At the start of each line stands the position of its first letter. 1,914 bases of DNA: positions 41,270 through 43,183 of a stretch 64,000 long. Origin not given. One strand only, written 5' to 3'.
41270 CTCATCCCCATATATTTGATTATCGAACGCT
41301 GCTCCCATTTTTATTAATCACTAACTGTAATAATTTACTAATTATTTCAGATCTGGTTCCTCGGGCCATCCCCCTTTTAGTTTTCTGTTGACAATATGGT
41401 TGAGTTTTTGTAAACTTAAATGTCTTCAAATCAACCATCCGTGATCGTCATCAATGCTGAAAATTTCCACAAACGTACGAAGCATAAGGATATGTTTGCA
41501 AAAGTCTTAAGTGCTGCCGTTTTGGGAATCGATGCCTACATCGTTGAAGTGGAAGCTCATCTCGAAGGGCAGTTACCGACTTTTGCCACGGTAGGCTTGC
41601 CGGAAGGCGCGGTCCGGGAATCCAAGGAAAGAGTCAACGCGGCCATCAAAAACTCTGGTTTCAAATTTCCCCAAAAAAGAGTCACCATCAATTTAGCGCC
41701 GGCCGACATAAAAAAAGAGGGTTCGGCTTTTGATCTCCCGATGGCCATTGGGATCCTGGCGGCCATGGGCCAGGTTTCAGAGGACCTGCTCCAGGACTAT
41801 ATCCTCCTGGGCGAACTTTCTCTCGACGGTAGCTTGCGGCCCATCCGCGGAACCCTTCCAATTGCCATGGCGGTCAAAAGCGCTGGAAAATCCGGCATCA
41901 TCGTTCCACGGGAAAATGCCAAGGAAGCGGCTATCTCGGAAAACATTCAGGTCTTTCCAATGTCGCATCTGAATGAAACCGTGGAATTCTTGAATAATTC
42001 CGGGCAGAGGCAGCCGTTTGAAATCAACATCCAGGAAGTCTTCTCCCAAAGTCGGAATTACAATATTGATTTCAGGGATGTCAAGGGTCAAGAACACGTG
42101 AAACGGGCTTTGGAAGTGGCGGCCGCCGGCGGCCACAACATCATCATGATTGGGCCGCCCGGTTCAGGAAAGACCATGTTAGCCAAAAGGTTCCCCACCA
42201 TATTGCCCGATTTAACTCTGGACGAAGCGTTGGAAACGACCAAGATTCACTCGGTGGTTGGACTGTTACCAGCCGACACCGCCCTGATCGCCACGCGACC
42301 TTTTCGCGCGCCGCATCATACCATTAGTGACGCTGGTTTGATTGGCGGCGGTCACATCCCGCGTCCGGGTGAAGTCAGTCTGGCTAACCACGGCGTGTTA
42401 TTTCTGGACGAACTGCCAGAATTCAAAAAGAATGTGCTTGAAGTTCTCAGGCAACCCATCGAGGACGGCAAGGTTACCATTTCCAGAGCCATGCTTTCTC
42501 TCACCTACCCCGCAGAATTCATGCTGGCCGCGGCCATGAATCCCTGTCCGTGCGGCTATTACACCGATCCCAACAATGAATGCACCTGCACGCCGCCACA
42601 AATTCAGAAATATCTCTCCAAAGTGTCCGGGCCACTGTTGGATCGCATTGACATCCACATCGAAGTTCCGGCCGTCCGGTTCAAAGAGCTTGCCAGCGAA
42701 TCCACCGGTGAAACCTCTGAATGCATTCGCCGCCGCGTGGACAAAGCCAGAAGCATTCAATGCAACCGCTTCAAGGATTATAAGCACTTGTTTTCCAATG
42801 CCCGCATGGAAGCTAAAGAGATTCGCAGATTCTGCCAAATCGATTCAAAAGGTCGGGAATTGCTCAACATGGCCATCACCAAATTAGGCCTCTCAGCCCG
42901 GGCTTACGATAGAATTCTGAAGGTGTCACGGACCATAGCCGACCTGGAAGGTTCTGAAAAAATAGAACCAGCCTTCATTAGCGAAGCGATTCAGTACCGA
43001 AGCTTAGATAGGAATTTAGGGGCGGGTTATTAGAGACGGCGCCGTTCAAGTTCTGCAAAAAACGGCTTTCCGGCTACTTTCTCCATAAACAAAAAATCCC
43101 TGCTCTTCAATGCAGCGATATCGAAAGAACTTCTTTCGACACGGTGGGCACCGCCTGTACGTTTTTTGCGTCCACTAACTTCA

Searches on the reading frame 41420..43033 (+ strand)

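Call 38: search_protein_families(library=pfam, proteins=[window:41420-43033:+])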
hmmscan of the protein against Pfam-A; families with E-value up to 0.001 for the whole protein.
window:41420-43033:+ (537 aa): 9 families
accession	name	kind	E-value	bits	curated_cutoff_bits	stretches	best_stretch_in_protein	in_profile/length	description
PF01078.27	Mg_chelatase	-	1.7e-98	328.5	20.3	1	217-423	1-206/207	Magnesium chelatase, subunit ChlI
PF13541.12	ChlI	-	1.8e-48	163.9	27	1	44-166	1-121/121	Subunit ChlI of Mg-chelatase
PF13335.12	Mg_chelatase_C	-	1.1e-32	112.9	26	1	430-527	1-94/94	Magnesium chelatase, subunit ChlI C-terminal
PF00493.29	MCM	-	1.3e-07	31.5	23.3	1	316-382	114-179/224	MCM P-loop domain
PF07728.20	AAA_5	-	2.1e-07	31.4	22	0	240-262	1-23/139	AAA domain (dynein-related subfamily)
PF05362.19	Lon_C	-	2.7e-05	24.3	21.1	1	81-188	89-199/205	Lon protease (S16) C-terminal proteolytic domain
PF05496.18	RuvB_N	-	5.2e-05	23.5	27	0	218-256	6-51/159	Holliday junction DNA helicase RuvB P-loop domain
PF00158.32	Sigma54_activat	-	0.00025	21.2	20.2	0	312-352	82-122/168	Sigma-54 interaction domain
PF07724.20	AAA_2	-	0.00089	19.8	27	0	240-354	5-106/166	AAA domain (Cdc48 subfamily)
